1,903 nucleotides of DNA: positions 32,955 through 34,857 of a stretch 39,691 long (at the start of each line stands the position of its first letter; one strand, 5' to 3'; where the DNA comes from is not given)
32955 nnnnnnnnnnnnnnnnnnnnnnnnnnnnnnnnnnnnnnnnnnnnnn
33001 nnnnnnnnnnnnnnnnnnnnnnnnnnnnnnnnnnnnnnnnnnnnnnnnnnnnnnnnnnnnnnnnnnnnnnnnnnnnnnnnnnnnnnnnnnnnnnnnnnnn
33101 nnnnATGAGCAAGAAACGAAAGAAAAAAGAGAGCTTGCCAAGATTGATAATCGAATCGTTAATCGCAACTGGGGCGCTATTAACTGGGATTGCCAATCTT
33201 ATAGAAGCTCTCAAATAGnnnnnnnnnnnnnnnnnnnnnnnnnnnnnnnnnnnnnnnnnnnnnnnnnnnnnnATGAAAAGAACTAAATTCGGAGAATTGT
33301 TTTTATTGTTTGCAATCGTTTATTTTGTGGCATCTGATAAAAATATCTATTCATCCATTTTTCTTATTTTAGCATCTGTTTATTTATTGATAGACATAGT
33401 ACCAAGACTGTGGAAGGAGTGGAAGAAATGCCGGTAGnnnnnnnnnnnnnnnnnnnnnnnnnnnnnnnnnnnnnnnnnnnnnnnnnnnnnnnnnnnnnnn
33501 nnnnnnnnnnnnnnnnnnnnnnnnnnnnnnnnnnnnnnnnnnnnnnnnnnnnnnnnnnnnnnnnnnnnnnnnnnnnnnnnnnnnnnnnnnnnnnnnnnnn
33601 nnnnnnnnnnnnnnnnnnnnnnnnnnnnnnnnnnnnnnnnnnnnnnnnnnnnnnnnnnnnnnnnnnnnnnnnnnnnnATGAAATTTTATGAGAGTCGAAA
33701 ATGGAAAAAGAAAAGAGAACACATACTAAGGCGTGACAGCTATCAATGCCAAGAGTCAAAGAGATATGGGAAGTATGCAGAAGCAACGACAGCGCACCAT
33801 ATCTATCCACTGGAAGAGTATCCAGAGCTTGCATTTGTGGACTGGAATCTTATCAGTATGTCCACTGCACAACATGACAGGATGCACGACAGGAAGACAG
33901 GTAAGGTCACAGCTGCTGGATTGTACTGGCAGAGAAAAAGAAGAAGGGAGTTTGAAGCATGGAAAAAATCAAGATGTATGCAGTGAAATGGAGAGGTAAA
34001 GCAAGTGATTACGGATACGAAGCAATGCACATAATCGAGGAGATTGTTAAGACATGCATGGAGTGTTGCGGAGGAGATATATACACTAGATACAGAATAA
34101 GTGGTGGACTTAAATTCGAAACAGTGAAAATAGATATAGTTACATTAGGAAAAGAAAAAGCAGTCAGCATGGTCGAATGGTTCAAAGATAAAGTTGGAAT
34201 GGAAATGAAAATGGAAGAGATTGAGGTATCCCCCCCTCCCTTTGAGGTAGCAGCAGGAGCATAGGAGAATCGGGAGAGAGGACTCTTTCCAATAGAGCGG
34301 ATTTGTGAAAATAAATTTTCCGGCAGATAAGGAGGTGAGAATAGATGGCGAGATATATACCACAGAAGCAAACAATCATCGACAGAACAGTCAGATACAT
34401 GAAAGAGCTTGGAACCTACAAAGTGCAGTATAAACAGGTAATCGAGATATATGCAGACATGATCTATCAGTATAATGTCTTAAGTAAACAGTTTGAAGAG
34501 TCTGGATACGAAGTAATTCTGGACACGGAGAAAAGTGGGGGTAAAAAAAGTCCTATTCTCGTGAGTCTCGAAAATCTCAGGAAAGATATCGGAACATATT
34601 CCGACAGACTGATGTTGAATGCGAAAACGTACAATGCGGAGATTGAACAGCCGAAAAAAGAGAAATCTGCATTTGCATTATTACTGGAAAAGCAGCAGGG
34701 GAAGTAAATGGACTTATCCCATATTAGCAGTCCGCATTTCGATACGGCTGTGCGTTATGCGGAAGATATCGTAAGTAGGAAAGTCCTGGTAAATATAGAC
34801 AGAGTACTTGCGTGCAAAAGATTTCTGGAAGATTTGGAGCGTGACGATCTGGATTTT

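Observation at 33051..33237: Perfect consensus promoter with an 18-bp palindrome in its spacer, driving a 37-aa polybasic/hydrophobic peptide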

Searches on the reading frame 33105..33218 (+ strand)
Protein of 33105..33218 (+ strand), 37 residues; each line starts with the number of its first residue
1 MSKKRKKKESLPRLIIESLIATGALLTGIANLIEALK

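Call 11: search_protein_families(library=pfam, max_evalue=0.1, proteins=[window:33105-33218:+])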
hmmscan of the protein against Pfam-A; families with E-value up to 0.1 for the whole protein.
window:33105-33218:+ (37 aa): 0 families

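Call 12: search_protein_families(library=phrogs, max_evalue=0.1, proteins=[window:33105-33218:+])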
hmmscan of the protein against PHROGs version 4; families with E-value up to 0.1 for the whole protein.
window:33105-33218:+ (37 aa): 0 families

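Call 33: search_protein_families(library=padloc, max_evalue=0.1, proteins=[window:33105-33218:+])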
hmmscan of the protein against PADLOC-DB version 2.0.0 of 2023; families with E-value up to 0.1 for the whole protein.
window:33105-33218:+ (37 aa): 0 families

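Call 34: search_protein_families(library=ncbifam, max_evalue=0.1, proteins=[window:33105-33218:+])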
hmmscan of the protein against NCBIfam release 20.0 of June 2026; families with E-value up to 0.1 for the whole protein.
window:33105-33218:+ (37 aa): 0 families

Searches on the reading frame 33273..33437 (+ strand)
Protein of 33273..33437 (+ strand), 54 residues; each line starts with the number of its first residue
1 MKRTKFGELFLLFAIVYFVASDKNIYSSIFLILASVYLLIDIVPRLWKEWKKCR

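Call 11: search_protein_families(library=pfam, max_evalue=0.1, proteins=[window:33273-33437:+])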
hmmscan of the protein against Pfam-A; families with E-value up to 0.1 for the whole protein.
window:33273-33437:+ (54 aa): 1 family
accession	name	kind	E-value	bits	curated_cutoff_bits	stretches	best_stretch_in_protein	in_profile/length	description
PF13129.11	DUF3953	-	0.087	13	22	0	23-40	20-37/41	Protein of unknown function (DUF3953)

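Call 12: search_protein_families(library=phrogs, max_evalue=0.1, proteins=[window:33273-33437:+])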
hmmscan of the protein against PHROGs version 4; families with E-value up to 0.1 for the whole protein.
window:33273-33437:+ (54 aa): 2 families
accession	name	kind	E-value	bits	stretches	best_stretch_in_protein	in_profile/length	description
phrog_920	-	lysis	0.0046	17.5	1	28-53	33-58/67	holin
phrog_28022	-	unknown function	0.051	14.4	1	14-52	43-77/154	-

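Call 33: search_protein_families(library=padloc, max_evalue=0.1, proteins=[window:33273-33437:+])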
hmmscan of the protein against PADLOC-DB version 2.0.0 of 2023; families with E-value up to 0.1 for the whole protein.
window:33273-33437:+ (54 aa): 0 families

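Call 34: search_protein_families(library=ncbifam, max_evalue=0.1, proteins=[window:33273-33437:+])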
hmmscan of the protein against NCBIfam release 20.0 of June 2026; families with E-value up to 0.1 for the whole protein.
window:33273-33437:+ (54 aa): 0 families

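Call 80: find_homologous_proteins(query=window:33273-33437:+, max_evalue=0.01)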
Query window:33273-33437:+ (54 aa): 1 proteins with E <= 0.01 among 2 candidates.
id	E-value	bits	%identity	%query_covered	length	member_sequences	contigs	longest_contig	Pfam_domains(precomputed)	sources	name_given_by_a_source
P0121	1.8e-12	64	70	85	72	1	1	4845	-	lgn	-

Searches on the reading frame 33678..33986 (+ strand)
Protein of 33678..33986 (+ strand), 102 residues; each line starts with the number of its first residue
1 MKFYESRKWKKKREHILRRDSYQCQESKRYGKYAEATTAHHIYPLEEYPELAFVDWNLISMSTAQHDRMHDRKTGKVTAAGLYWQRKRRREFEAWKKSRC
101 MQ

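Call 11: search_protein_families(library=pfam, max_evalue=0.1, proteins=[window:33678-33986:+])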
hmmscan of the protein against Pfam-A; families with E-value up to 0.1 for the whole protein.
window:33678-33986:+ (102 aa): 0 families

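Call 12: search_protein_families(library=phrogs, max_evalue=0.1, proteins=[window:33678-33986:+])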
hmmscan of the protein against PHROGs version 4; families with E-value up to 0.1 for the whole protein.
window:33678-33986:+ (102 aa): 12 families
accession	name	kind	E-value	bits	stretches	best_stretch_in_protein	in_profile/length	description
phrog_119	-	DNA, RNA and nucleotide metabolism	7.2e-22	78.8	1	2-93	184-275/443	HNH endonuclease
phrog_144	-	DNA, RNA and nucleotide metabolism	7.2e-20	72.3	1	2-98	65-159/175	HNH endonuclease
phrog_589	-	DNA, RNA and nucleotide metabolism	1.5e-13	51.9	1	2-94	72-159/179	HNH endonuclease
phrog_5956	-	DNA, RNA and nucleotide metabolism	7.8e-13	49.3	1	2-77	40-115/138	HNH endonuclease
phrog_4581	-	head and packaging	2.6e-11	44.6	1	2-78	46-117/395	terminase small subunit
phrog_8446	-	DNA, RNA and nucleotide metabolism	2e-08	35.1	1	7-71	126-197/211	HNH endonuclease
phrog_2323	-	DNA, RNA and nucleotide metabolism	1.8e-07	32.1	1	4-78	19-92/113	HNH endonuclease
phrog_4321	-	DNA, RNA and nucleotide metabolism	1.8e-05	25.5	1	2-72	41-115/135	HNH endonuclease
phrog_333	-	DNA, RNA and nucleotide metabolism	0.00011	23.4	1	7-90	19-96/138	HNH endonuclease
phrog_1271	-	DNA, RNA and nucleotide metabolism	0.0007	20.1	1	7-89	252-333/361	HNH endonuclease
phrog_12434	-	DNA, RNA and nucleotide metabolism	0.0081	16.7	1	34-70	35-71/292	HNH endonuclease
phrog_8048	-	DNA, RNA and nucleotide metabolism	0.028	14.6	1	5-75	160-231/273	HNH endonuclease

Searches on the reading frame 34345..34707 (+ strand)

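Call 11: search_protein_families(library=pfam, max_evalue=0.1, proteins=[window:34345-34707:+])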
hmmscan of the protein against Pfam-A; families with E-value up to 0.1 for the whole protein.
window:34345-34707:+ (120 aa): 1 family
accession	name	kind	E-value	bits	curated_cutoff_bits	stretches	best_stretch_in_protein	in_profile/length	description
PF05119.17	Terminase_4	-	5.5e-10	40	24.7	1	13-95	6-87/98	Phage terminase, small subunit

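Call 12: search_protein_families(library=phrogs, max_evalue=0.1, proteins=[window:34345-34707:+])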
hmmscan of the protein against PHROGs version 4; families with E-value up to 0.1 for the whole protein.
window:34345-34707:+ (120 aa): 3 families
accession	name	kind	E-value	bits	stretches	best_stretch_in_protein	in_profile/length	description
phrog_361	-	head and packaging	5.3e-29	102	1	6-118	5-128/129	terminase small subunit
phrog_9452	-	head and packaging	9.8e-06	26.2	1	9-116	104-209/211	terminase small subunit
phrog_83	-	head and packaging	0.00044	20.8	1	13-118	97-203/246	terminase small subunit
